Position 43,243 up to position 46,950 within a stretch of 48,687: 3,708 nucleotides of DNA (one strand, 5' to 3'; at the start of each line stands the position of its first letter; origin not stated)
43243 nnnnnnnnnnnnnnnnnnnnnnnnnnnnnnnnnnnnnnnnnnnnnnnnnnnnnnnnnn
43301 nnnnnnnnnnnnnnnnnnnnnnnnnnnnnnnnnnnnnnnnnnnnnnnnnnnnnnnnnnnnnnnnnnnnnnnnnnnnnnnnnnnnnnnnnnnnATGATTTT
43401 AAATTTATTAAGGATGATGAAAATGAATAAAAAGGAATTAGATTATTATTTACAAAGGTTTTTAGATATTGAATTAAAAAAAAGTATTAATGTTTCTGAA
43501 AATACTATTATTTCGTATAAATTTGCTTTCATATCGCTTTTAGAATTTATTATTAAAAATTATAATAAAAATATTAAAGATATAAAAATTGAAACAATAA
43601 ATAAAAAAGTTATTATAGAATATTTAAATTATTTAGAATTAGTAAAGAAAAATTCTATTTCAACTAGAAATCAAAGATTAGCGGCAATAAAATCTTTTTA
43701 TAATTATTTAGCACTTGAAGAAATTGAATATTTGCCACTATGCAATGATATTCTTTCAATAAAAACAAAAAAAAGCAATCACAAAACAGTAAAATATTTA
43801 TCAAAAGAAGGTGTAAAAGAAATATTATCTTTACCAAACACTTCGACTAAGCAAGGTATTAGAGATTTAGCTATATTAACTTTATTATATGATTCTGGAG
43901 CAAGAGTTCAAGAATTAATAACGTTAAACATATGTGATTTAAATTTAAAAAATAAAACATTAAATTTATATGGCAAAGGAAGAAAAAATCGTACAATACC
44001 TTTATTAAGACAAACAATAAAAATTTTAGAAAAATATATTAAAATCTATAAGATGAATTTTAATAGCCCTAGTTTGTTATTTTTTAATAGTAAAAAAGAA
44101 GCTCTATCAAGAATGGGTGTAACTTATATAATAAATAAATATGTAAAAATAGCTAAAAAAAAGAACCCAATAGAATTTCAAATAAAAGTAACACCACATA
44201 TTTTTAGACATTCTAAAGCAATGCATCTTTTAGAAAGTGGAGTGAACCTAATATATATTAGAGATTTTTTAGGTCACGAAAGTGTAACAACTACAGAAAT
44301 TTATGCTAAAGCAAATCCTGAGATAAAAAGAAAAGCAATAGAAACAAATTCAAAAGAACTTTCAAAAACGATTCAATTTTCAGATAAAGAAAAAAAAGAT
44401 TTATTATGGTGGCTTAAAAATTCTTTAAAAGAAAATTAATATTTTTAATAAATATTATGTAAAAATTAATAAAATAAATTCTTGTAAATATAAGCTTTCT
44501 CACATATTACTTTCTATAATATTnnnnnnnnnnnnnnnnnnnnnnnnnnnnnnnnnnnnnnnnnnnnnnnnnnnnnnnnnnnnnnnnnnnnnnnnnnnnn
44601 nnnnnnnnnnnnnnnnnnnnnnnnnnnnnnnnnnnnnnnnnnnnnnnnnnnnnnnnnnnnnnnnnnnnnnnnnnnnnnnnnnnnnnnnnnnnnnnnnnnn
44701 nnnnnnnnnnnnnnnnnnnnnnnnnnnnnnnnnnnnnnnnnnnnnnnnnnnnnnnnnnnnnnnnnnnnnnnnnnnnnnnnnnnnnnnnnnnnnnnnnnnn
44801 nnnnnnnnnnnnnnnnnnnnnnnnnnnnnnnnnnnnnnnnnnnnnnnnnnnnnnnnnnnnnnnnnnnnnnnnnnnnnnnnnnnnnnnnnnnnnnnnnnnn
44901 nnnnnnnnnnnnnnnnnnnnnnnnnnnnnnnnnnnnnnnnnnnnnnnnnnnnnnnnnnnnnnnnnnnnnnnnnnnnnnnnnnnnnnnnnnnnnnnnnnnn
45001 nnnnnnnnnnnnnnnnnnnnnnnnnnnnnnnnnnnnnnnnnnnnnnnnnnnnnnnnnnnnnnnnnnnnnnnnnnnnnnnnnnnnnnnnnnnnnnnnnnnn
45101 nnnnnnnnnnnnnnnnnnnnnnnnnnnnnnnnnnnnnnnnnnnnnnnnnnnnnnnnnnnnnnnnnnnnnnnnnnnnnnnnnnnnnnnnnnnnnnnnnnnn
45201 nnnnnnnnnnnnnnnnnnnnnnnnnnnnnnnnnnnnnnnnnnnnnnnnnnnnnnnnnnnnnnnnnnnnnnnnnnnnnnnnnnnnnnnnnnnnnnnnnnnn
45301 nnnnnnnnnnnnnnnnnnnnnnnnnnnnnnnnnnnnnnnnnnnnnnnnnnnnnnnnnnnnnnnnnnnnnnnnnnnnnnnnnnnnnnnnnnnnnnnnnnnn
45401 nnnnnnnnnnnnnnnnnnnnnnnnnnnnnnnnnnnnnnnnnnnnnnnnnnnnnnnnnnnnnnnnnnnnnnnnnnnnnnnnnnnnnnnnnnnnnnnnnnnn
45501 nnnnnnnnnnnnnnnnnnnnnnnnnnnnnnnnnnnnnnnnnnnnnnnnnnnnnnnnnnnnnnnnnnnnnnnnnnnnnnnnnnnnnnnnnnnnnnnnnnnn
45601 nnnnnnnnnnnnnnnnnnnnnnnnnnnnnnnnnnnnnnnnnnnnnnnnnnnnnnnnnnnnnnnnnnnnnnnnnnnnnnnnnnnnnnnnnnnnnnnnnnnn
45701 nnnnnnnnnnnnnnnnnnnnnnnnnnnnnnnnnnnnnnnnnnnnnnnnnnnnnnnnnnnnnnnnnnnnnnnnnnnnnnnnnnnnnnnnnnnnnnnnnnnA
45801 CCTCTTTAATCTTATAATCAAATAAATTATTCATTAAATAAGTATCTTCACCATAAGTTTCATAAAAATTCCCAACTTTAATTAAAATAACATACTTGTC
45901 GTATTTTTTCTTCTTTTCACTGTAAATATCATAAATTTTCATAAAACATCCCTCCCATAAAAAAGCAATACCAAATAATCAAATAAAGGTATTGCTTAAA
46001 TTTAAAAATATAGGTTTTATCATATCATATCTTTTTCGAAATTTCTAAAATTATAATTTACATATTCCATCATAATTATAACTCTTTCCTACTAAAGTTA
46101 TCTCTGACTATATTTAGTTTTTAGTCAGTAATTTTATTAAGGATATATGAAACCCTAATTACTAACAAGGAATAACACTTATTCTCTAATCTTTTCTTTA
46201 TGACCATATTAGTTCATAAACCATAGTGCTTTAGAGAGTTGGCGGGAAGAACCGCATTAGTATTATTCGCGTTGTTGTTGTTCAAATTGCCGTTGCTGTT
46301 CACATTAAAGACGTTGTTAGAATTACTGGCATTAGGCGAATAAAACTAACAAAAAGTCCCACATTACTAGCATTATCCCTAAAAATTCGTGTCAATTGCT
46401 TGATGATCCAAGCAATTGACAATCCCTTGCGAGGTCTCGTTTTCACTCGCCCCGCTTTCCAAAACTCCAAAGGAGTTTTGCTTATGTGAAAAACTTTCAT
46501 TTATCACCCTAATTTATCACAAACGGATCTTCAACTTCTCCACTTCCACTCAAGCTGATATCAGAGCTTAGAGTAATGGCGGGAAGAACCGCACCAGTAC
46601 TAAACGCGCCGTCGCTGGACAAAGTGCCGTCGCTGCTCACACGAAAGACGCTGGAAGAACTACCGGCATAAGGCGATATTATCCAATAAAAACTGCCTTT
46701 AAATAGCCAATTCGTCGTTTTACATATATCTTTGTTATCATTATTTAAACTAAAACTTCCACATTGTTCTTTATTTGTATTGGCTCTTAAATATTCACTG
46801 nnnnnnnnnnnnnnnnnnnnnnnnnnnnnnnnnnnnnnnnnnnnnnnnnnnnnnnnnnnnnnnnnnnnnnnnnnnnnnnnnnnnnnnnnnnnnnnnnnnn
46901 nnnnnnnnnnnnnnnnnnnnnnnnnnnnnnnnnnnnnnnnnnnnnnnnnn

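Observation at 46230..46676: TR versus adjacent VR: every substitution in the variable part is at a template adenine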

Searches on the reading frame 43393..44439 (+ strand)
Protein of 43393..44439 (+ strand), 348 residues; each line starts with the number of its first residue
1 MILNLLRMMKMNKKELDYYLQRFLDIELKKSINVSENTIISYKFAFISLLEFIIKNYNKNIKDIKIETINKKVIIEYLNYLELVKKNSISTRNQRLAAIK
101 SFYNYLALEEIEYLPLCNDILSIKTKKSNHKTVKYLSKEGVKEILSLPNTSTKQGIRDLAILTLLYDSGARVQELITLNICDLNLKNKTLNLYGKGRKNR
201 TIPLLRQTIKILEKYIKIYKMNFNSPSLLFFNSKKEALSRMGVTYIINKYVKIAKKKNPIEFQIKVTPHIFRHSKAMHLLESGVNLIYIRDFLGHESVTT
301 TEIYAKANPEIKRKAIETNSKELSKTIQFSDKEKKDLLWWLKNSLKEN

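Call 7: search_protein_families(library=pfam, proteins=[window:43393-44439:+], max_evalue=0.01)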
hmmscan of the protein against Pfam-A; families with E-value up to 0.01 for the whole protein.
window:43393-44439:+ (348 aa): 3 families
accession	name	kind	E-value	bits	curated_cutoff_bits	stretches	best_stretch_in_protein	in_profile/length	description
PF00589.27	Phage_integrase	-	7.7e-35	120.6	27.1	1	135-309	2-170/172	Phage integrase family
PF13495.12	Phage_int_SAM_4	-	6.5e-07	30.1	27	1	33-110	13-82/85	Phage integrase, N-terminal SAM-like domain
PF02899.23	Phage_int_SAM_1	-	9.2e-07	29.5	22.3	1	27-109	7-82/83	Phage integrase, N-terminal SAM-like domain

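Call 39: find_related_loci(query=window:43393-44439:+, collection=metagenome_contigs, flank=6000)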
Query window:43393-44439:+ (348 aa) in metagenome_contigs; peptide patterns used: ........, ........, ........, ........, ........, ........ (x = any residue, [..] = any of these).
600 stretches matched a pattern (row limit reached: there are more); 5 encode a relative of the query (tblastn E <= 1e-3); 5 distinct loci.
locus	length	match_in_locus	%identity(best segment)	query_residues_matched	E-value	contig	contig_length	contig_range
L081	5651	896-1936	82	1-348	0e+0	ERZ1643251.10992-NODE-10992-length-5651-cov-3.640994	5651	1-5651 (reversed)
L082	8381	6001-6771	28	17-304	9e-24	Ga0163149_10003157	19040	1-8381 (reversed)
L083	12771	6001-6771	28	17-304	9e-24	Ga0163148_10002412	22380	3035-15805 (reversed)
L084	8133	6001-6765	28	19-304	2e-22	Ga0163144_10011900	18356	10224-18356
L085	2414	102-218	41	266-304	9e-6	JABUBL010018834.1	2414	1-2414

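Call 51: search_protein_families(library=ncbifam, proteins=[window:43393-44439:+], max_evalue=0.001)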
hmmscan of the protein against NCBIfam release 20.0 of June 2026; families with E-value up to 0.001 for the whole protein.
window:43393-44439:+ (348 aa): 12 families
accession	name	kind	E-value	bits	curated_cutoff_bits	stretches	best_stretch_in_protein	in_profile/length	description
TIGR02225.1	recomb_XerD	equivalog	2.7e-57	194.3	329.6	1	27-309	6-276/290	site-specific tyrosine recombinase XerD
NF001399.0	PRK00283.1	subfamily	1.2e-52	179.1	279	1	18-311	7-287/300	tyrosine recombinase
TIGR02224.1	recomb_XerC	equivalog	2.5e-52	178.1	335.15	1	27-310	6-280/295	tyrosine recombinase XerC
NF040815.2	recomb_XerA_Arch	equivalog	1.1e-51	176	220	1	29-309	7-256/263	site-specific tyrosine recombinase/integron integrase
NF002331.0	PRK01287.1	subfamily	1.6e-36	126.1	371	1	12-308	22-313/365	site-specific tyrosine recombinase XerC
NF003462.0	PRK05084.1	equivalog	3.9e-32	111.4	267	2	152-321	191-358/360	tyrosine recombinase XerS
TIGR02249.1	integrase_gron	subfamily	2.8e-26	92.6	265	2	52-221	24-182/315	integron integrase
NF007370.0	PRK09870.1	subfamily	1.3e-17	64.1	221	1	126-308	3-180/200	tyrosine-type DNA invertase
NF011946.0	PRK15417.1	equivalog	1.5e-13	50.6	435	2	265-306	273-314/337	integron integrase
NF007371.0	PRK09871.1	subfamily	1.9e-10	40.6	222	1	134-308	5-175/198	tyrosine-type DNA invertase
NF040693.1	recomb_GmtY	equivalog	5.6e-07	29.2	340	0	266-309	391-434/441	gamma-mobile-trio recombinase GmtY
NF041502.1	integrase_1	equivalog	0.00013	20.8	350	1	261-314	314-367/484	site-specific integrase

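Call 63: find_homologous_proteins(query=window:43393-44439:+, max_evalue=1e-30)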
Query window:43393-44439:+ (348 aa): 7919 proteins with E <= 1e-30 among 8000 candidates; the best 120 are listed.
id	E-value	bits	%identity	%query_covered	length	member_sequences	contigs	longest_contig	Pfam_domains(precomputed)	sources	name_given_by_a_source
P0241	7.0e-206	701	99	97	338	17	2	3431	PF13495.13,PF00589.28,PF02899.24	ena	-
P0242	3.8e-183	626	88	97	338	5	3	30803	PF13495.13,PF00589.28,PF02899.24,PF22823.3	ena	-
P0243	8.0e-181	618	85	97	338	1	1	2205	PF13495.13,PF00589.28,PF02899.24,PF22823.3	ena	-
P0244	2.4e-179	613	85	97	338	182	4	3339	PF13495.13,PF00589.28,PF02899.24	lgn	-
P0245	1.2e-178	611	86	97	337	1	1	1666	PF13495.13,PF00589.28,PF02899.24,PF22823.3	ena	-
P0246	1.5e-174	598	84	97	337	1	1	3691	PF13495.13,PF00589.28,PF02899.24,PF22823.3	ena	-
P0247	2.8e-174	597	85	97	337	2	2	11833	PF13495.13,PF00589.28,PF02899.24,PF22823.3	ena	-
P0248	3.5e-174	596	85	97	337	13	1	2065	PF13495.13,PF00589.28,PF02899.24,PF22823.3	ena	-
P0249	6.7e-174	596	85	97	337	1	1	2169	PF13495.13,PF00589.28,PF02899.24,PF22823.3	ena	-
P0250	7.6e-174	595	85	97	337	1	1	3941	PF13495.13,PF00589.28,PF02899.24,PF22823.3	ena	-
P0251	3.2e-173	593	84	97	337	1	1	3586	PF13495.13,PF00589.28,PF02899.24,PF22823.3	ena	-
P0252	2.1e-172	591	83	97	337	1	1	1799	PF13495.13,PF00589.28,PF02899.24,PF22823.3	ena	-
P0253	6.1e-172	589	83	97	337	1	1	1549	PF13495.13,PF00589.28,PF02899.24,PF22823.3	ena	-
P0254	1.4e-171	588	81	97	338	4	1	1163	PF13495.13,PF00589.28,PF02899.24,PF22823.3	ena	-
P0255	1.6e-171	588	83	97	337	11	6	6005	PF13495.13,PF00589.28,PF02899.24,PF22823.3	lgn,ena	-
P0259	6.3e-143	494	70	97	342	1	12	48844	PF13495.13,PF13102.13,PF00589.28,PF02899.24,PF22823.3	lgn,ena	-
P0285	1.3e-136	473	68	96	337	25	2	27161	PF13495.13,PF00589.28,PF02899.24,PF22823.3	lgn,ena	-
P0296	3.0e-127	442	64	97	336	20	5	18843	PF00589.28,PF02899.24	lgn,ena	-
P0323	1.1e-87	312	52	89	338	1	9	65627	PF13495.13,PF13102.13,PF00589.28,PF02899.24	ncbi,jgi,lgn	jgi:integrase/recombinase XerD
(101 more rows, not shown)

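Call 64: find_encoding_contigs(protein=P0242, flank=6000, max_places=4)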
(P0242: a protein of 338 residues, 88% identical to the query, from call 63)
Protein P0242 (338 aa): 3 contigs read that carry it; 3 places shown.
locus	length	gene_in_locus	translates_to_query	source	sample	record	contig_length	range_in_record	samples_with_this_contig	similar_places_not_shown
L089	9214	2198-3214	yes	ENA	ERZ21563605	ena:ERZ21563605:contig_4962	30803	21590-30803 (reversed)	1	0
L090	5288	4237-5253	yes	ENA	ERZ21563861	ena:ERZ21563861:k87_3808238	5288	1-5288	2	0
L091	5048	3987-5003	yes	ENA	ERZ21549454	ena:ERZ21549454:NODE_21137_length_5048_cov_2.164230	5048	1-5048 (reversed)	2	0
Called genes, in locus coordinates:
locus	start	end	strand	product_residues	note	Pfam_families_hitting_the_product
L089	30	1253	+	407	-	PF02899:Phage_int_SAM_1 (faint), PF00589:Phage_integrase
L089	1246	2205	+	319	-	PF00589:Phage_integrase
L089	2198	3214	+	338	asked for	PF02899:Phage_int_SAM_1, PF13495:Phage_int_SAM_4 (weak), PF00589:Phage_integrase, PF22823:MrpR_C_cat (weak)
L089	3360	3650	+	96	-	PF00078:RVT_1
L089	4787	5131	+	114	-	-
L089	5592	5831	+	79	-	PF16938:Phage_holin_Dp1 (weak)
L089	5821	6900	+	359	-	PF01183:Glyco_hydro_25, PF08230:CW_7, PF01476:LysM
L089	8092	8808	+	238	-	PF06541:ABC_trans_CmpB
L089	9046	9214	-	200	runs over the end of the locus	PF01169:GDT1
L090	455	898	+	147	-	PF01624:MutS_I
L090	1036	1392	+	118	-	PF22296:bAvd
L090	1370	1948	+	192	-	-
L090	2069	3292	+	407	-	PF02899:Phage_int_SAM_1 (faint), PF00589:Phage_integrase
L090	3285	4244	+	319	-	PF00589:Phage_integrase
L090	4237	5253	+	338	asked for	PF02899:Phage_int_SAM_1, PF13495:Phage_int_SAM_4 (weak), PF00589:Phage_integrase, PF22823:MrpR_C_cat (weak)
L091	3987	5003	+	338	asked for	PF02899:Phage_int_SAM_1, PF13495:Phage_int_SAM_4 (weak), PF00589:Phage_integrase, PF22823:MrpR_C_cat (weak)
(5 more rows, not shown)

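Call 65: find_encoding_contigs(protein=P0247, flank=6000, max_places=4)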
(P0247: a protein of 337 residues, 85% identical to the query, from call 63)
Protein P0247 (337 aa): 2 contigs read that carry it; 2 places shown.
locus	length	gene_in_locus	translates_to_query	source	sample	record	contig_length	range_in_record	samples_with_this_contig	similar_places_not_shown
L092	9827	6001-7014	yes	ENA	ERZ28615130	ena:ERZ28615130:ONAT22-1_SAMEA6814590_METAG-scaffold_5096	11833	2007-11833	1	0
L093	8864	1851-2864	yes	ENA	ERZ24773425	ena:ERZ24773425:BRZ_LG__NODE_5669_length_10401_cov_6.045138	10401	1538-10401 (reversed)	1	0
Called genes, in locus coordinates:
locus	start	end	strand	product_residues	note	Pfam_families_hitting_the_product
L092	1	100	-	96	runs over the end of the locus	PF12844:HTH_19, PF01381:HTH_3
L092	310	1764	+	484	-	-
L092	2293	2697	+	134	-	PF01624:MutS_I (weak)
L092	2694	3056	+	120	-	PF22296:bAvd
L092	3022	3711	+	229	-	PF00078:RVT_1 (weak)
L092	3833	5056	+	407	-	PF02899:Phage_int_SAM_1 (weak), PF00589:Phage_integrase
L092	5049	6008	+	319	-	PF00589:Phage_integrase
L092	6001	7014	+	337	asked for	PF02899:Phage_int_SAM_1, PF13495:Phage_int_SAM_4 (weak), PF00589:Phage_integrase, PF22823:MrpR_C_cat (weak)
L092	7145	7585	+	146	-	PF00078:RVT_1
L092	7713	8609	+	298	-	PF12784:PDDEXK_2, PF27070:HTH_Rpn_C (weak)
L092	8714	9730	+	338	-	PF13354:Beta-lactamase2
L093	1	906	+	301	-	?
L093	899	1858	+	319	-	PF00589:Phage_integrase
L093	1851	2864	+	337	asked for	PF02899:Phage_int_SAM_1, PF13495:Phage_int_SAM_4 (weak), PF00589:Phage_integrase, PF22823:MrpR_C_cat (weak)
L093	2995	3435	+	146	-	PF00078:RVT_1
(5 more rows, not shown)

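Call 66: find_encoding_contigs(protein=P0259, flank=6000, max_places=8)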
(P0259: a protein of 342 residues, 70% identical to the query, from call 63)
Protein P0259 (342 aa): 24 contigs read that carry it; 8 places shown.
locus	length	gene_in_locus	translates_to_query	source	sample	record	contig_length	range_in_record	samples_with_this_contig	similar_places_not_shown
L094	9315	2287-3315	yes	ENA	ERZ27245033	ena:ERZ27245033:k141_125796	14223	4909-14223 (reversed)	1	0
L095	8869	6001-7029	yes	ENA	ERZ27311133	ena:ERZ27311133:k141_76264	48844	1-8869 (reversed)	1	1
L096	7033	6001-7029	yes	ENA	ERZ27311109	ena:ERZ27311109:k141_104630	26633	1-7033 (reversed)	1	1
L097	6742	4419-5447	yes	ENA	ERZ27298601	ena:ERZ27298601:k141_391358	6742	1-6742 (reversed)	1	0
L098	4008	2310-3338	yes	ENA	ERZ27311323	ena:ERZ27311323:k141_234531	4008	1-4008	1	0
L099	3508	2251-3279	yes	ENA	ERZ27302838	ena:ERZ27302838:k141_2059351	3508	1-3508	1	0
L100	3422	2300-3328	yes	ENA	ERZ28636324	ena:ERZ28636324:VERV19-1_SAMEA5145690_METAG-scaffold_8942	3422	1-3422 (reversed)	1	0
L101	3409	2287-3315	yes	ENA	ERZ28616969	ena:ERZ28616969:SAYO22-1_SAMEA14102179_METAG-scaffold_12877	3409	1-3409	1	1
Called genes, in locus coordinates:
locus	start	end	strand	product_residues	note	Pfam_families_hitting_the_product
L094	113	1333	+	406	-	PF02899:Phage_int_SAM_1 (weak), PF00589:Phage_integrase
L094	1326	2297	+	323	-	PF00589:Phage_integrase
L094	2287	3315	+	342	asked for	PF13102:Phage_int_SAM_5 (weak), PF02899:Phage_int_SAM_1, PF13495:Phage_int_SAM_4, PF00589:Phage_integrase, PF22823:MrpR_C_cat (weak)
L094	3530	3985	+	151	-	-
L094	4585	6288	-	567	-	-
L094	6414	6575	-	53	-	-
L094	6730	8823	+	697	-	PF00690:Cation_ATPase_N, PF00122:E1-E2_ATPase, PF00702:Hydrolase, PF13246:Cation_ATPase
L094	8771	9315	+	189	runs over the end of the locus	PF00689:Cation_ATPase_C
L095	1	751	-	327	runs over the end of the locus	PF00535:Glycos_transf_2, PF10111:Glyco_tranf_2_2 (weak)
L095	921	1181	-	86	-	PF01016:Ribosomal_L27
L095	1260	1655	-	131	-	PF00829:Ribosomal_L21p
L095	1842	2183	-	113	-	-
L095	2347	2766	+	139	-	PF01624:MutS_I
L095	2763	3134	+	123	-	PF05635:23S_rRNA_IVP, PF22296:bAvd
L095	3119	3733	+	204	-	-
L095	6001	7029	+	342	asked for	PF13102:Phage_int_SAM_5 (weak), PF02899:Phage_int_SAM_1, PF13495:Phage_int_SAM_4, PF00589:Phage_integrase, PF22823:MrpR_C_cat (weak)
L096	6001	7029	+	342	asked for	PF13102:Phage_int_SAM_5 (weak), PF02899:Phage_int_SAM_1, PF13495:Phage_int_SAM_4, PF00589:Phage_integrase, PF22823:MrpR_C_cat (weak)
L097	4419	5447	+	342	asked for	PF13102:Phage_int_SAM_5 (weak), PF02899:Phage_int_SAM_1, PF13495:Phage_int_SAM_4, PF00589:Phage_integrase, PF22823:MrpR_C_cat (weak)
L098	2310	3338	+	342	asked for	PF13102:Phage_int_SAM_5 (weak), PF02899:Phage_int_SAM_1, PF13495:Phage_int_SAM_4, PF00589:Phage_integrase, PF22823:MrpR_C_cat (weak)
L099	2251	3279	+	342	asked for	PF13102:Phage_int_SAM_5 (weak), PF02899:Phage_int_SAM_1, PF13495:Phage_int_SAM_4, PF00589:Phage_integrase, PF22823:MrpR_C_cat (weak)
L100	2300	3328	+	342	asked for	PF13102:Phage_int_SAM_5 (weak), PF02899:Phage_int_SAM_1, PF13495:Phage_int_SAM_4, PF00589:Phage_integrase, PF22823:MrpR_C_cat (weak)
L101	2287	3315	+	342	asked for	PF13102:Phage_int_SAM_5 (weak), PF02899:Phage_int_SAM_1, PF13495:Phage_int_SAM_4, PF00589:Phage_integrase, PF22823:MrpR_C_cat (weak)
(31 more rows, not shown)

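Call 67: find_encoding_contigs(protein=P0285, flank=5000, max_places=4)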
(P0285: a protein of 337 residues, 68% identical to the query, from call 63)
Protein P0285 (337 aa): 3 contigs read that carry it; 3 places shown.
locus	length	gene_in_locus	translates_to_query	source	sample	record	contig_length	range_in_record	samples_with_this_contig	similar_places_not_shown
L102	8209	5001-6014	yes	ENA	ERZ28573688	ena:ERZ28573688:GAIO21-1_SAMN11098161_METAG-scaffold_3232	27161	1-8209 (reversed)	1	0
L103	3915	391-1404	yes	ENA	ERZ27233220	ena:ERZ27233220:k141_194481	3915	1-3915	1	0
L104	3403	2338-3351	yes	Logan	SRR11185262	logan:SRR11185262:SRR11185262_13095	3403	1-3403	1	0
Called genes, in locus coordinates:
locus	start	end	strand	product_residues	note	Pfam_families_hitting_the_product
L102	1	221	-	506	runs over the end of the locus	PF00580:UvrD-helicase, PF13245:AAA_19, PF13361:UvrD_C, PF13538:UvrD_C_2 (faint)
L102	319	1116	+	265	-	PF02535:Zip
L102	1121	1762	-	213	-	-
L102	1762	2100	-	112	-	-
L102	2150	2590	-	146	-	PF00078:RVT_1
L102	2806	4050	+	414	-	PF02899:Phage_int_SAM_1 (faint), PF00589:Phage_integrase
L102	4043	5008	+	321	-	PF00589:Phage_integrase, PF22823:MrpR_C_cat (weak)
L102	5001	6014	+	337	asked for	PF02899:Phage_int_SAM_1, PF13495:Phage_int_SAM_4, PF00589:Phage_integrase, PF22823:MrpR_C_cat (weak)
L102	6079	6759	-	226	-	-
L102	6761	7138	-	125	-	PF22296:bAvd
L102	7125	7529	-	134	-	PF01624:MutS_I (weak)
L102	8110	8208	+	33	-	?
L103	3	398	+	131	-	?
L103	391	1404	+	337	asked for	PF02899:Phage_int_SAM_1, PF13495:Phage_int_SAM_4, PF00589:Phage_integrase, PF22823:MrpR_C_cat (weak)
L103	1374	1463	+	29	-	-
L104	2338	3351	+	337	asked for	PF02899:Phage_int_SAM_1, PF13495:Phage_int_SAM_4, PF00589:Phage_integrase, PF22823:MrpR_C_cat (weak)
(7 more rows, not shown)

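Call 68: find_encoding_contigs(protein=P0296, flank=5000, max_places=5)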
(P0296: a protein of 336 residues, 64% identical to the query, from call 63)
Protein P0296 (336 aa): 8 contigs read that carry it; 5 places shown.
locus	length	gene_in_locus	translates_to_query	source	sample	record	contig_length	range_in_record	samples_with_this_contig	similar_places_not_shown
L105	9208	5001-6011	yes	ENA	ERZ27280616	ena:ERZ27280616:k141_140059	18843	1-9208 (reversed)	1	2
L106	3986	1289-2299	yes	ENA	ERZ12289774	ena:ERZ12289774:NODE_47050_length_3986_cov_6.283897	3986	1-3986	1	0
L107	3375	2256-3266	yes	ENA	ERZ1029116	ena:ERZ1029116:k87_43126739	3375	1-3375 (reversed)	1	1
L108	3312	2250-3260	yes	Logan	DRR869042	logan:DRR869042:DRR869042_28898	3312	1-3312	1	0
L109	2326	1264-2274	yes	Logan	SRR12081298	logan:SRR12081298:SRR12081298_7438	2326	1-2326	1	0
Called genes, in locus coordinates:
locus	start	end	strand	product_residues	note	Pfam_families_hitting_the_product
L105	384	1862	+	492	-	PF07963:N_methyl (weak), PF19789:DUF6273 (faint)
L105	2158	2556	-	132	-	-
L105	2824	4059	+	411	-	PF00589:Phage_integrase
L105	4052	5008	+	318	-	PF00589:Phage_integrase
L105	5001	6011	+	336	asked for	PF02899:Phage_int_SAM_1 (weak), PF00589:Phage_integrase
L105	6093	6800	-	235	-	-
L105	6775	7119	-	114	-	PF22296:bAvd (weak)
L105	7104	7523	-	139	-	PF01624:MutS_I (weak)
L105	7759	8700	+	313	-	PF07963:N_methyl (weak)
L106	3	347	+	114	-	?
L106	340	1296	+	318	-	PF00589:Phage_integrase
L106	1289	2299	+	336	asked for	PF02899:Phage_int_SAM_1 (weak), PF00589:Phage_integrase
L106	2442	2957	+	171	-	PF00078:RVT_1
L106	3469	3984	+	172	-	?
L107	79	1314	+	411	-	PF00589:Phage_integrase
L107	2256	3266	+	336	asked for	PF02899:Phage_int_SAM_1 (weak), PF00589:Phage_integrase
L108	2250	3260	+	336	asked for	PF02899:Phage_int_SAM_1 (weak), PF00589:Phage_integrase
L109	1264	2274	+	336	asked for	PF02899:Phage_int_SAM_1 (weak), PF00589:Phage_integrase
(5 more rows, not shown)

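Call 69: find_encoding_contigs(protein=P0323, flank=5000, max_places=5)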
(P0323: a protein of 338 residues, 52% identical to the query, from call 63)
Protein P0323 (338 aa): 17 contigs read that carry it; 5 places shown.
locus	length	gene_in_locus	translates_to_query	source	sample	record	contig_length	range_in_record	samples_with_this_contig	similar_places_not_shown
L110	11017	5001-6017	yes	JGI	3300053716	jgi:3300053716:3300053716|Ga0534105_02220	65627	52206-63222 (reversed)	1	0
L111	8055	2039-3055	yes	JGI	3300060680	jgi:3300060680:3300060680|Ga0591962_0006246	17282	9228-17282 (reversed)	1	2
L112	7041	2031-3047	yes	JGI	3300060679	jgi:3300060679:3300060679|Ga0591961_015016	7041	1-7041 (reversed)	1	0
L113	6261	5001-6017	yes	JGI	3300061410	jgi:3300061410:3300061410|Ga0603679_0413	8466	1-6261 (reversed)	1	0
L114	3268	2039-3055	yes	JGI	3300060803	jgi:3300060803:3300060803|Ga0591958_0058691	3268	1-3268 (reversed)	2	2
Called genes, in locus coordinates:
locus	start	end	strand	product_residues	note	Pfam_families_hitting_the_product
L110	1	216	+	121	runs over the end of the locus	-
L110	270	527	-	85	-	PF27871:CLB_0814_fam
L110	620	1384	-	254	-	PF01695:IstB_IS21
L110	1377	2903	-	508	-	PF00665:rve (weak), PF22483:Mu-transpos_C_2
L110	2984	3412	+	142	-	PF02899:Phage_int_SAM_1 (weak)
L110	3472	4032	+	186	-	PF00589:Phage_integrase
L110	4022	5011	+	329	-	PF00589:Phage_integrase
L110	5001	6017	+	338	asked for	PF13102:Phage_int_SAM_5 (weak), PF13495:Phage_int_SAM_4, PF02899:Phage_int_SAM_1, PF00589:Phage_integrase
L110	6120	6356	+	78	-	PF01695:IstB_IS21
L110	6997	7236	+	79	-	PF08281:Sigma70_r4_2, PF04545:Sigma70_r4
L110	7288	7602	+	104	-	-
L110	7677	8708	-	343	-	PF13786:DUF4179, PF18705:DUF5643 (faint)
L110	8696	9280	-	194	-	PF04542:Sigma70_r2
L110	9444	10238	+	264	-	PF00072:Response_reg, PF00486:Trans_reg_C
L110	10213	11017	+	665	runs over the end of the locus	PF00512:HisKA, PF02518:HATPase_c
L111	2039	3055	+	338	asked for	PF13102:Phage_int_SAM_5 (weak), PF13495:Phage_int_SAM_4, PF02899:Phage_int_SAM_1, PF00589:Phage_integrase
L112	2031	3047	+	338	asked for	PF13102:Phage_int_SAM_5 (weak), PF13495:Phage_int_SAM_4, PF02899:Phage_int_SAM_1, PF00589:Phage_integrase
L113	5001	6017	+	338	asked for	PF13102:Phage_int_SAM_5 (weak), PF13495:Phage_int_SAM_4, PF02899:Phage_int_SAM_1, PF00589:Phage_integrase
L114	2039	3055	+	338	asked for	PF13102:Phage_int_SAM_5 (weak), PF13495:Phage_int_SAM_4, PF02899:Phage_int_SAM_1, PF00589:Phage_integrase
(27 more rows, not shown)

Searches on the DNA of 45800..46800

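Call 10: search_rna_families(source=window, start=45800, end=46800, threshold=evalue, max_evalue=1, show_alignments=2)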
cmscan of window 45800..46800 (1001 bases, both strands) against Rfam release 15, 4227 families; matches with E-value up to 1: 0.
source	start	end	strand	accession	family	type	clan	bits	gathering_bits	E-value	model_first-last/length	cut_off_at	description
